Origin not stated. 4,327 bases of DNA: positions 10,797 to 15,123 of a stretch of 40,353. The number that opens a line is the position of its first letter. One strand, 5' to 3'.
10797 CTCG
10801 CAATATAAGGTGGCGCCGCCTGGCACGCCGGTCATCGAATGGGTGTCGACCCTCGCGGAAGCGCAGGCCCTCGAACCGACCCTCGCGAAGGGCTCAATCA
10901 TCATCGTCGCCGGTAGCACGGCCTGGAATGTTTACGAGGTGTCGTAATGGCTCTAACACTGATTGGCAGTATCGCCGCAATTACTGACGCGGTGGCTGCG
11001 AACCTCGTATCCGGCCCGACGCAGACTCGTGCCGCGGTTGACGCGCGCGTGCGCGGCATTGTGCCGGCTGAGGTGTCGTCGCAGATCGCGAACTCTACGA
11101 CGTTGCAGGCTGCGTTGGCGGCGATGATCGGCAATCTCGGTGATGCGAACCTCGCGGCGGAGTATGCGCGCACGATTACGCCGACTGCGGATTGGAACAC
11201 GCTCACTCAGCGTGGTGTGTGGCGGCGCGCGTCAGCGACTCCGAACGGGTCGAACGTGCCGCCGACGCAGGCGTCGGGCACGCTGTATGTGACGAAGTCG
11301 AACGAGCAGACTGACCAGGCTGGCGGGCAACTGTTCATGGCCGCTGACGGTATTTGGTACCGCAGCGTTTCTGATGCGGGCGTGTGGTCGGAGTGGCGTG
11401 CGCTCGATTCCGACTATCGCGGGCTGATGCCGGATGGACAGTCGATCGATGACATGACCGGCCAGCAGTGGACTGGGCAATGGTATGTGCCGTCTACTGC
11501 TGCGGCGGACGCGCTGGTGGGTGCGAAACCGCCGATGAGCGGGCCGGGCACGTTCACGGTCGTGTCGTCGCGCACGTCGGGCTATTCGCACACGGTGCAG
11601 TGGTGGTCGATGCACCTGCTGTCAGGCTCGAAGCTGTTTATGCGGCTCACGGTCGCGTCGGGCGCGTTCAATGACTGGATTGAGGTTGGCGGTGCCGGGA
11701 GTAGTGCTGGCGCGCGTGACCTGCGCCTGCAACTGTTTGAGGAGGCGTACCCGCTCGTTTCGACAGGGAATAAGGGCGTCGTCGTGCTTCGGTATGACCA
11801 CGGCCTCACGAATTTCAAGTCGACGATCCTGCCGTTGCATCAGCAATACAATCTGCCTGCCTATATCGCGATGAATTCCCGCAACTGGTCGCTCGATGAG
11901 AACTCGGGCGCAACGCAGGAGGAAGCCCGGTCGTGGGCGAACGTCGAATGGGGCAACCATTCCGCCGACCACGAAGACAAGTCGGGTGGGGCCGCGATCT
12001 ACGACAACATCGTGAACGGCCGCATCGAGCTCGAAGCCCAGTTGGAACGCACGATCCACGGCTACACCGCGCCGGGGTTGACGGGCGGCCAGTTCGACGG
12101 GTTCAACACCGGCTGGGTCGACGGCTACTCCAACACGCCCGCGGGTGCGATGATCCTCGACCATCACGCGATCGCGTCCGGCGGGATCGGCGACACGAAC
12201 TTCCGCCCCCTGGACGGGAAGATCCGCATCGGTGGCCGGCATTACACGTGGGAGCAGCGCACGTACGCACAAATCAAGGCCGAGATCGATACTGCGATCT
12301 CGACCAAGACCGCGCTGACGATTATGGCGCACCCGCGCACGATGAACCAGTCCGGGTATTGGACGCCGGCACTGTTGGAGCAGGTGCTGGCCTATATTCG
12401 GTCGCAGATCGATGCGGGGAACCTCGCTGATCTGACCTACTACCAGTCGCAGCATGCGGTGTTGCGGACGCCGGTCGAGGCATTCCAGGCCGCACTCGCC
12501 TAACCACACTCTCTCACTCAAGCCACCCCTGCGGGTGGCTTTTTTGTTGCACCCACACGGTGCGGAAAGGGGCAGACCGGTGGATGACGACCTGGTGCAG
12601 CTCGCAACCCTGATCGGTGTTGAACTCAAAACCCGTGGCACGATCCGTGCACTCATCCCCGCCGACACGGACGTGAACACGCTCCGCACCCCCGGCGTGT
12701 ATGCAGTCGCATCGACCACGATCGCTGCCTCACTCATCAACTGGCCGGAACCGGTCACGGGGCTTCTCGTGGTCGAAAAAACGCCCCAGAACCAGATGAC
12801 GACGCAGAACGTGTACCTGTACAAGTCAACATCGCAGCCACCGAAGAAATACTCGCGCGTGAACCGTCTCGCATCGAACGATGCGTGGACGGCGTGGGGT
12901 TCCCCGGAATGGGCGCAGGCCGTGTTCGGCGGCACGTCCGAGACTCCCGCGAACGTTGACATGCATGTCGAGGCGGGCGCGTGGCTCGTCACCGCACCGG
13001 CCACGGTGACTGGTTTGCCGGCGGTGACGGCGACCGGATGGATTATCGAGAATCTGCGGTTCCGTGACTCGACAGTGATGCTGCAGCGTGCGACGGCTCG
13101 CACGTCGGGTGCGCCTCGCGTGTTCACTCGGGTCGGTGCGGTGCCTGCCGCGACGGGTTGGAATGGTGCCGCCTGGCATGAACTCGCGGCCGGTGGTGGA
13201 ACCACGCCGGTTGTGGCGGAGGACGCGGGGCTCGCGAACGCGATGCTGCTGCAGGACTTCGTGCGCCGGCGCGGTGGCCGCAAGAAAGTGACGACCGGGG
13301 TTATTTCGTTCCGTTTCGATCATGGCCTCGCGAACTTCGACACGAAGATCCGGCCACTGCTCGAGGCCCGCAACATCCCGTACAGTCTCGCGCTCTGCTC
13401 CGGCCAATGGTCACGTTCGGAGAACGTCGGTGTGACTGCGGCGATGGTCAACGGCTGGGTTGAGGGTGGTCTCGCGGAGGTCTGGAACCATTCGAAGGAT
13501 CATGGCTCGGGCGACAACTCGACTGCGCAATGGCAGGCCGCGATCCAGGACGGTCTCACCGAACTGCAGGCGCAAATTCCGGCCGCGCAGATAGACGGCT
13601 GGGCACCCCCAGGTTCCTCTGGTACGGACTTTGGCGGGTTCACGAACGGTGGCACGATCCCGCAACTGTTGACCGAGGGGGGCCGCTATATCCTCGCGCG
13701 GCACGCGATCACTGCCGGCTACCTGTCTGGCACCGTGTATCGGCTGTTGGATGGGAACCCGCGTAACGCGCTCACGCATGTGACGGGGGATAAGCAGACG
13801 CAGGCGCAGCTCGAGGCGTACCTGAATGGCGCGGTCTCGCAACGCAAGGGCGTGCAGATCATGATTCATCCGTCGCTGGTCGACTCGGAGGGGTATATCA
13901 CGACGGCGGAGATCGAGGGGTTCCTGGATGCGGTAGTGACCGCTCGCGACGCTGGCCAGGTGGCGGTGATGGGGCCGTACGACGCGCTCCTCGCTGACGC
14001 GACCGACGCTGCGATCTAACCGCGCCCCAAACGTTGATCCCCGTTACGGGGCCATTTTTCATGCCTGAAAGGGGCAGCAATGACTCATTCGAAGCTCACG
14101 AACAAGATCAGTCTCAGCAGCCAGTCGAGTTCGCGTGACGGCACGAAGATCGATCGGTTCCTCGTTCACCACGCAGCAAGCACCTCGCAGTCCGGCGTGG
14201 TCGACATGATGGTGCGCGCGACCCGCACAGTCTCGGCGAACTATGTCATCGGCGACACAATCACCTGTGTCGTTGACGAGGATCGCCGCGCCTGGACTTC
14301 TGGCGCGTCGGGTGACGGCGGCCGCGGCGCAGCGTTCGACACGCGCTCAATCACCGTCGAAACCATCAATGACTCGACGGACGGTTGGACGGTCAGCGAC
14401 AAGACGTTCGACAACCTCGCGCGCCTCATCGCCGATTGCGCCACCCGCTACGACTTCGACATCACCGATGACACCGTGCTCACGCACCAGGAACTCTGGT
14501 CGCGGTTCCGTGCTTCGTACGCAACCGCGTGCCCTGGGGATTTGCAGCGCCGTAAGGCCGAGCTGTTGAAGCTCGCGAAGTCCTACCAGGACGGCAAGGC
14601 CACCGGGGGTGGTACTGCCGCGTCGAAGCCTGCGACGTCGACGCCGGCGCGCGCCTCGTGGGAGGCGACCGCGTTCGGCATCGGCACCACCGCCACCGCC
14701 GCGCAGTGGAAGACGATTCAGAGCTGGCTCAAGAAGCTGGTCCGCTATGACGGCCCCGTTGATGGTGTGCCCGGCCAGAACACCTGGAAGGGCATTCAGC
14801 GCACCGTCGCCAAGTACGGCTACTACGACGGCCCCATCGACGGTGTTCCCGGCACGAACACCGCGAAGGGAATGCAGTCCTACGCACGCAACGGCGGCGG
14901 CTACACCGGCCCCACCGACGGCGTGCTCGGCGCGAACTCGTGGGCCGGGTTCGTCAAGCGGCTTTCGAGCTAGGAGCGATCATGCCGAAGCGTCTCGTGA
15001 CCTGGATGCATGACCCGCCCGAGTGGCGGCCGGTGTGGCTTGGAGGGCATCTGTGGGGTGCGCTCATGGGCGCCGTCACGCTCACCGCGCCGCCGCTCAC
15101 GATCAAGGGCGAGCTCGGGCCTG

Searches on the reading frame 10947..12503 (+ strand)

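Call 97: search_protein_families(library=pfam, proteins=[window:10947-12503:+], max_evalue=0.01)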
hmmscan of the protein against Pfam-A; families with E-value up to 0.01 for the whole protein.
window:10947-12503:+ (518 aa): 1 family
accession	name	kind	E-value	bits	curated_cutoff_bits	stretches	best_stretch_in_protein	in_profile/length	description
PF01522.26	Polysacc_deac_1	-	6.1e-06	26.7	23.1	1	274-377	4-105/124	Polysaccharide deacetylase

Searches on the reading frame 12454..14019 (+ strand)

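Call 97: search_protein_families(library=pfam, proteins=[window:12454-14019:+], max_evalue=0.01)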
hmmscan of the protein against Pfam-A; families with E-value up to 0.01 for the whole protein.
window:12454-14019:+ (521 aa): 1 family
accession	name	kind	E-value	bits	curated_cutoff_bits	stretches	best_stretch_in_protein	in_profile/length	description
PF01522.26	Polysacc_deac_1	-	0.00014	22.3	23.1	1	278-390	3-108/124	Polysaccharide deacetylase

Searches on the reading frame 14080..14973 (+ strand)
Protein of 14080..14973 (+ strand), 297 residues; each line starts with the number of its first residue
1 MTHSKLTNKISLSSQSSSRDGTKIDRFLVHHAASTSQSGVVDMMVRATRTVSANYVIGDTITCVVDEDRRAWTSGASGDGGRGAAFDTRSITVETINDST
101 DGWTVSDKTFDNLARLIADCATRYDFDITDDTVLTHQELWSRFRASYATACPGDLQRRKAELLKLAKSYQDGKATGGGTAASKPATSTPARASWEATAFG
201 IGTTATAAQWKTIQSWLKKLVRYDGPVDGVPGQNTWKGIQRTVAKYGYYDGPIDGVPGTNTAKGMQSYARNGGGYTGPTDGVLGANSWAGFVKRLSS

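Call 97: search_protein_families(library=pfam, proteins=[window:14080-14973:+], max_evalue=0.01)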
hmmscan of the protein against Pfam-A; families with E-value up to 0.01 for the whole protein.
window:14080-14973:+ (297 aa): 2 families
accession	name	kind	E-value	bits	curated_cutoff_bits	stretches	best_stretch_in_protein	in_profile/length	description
PF01510.30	Amidase_2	-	1.4e-17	64.7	26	1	21-153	2-130/131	N-acetylmuramoyl-L-alanine amidase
PF01471.23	PG_binding_1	-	1.1e-06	29.1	23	0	208-240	3-35/57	Putative peptidoglycan binding domain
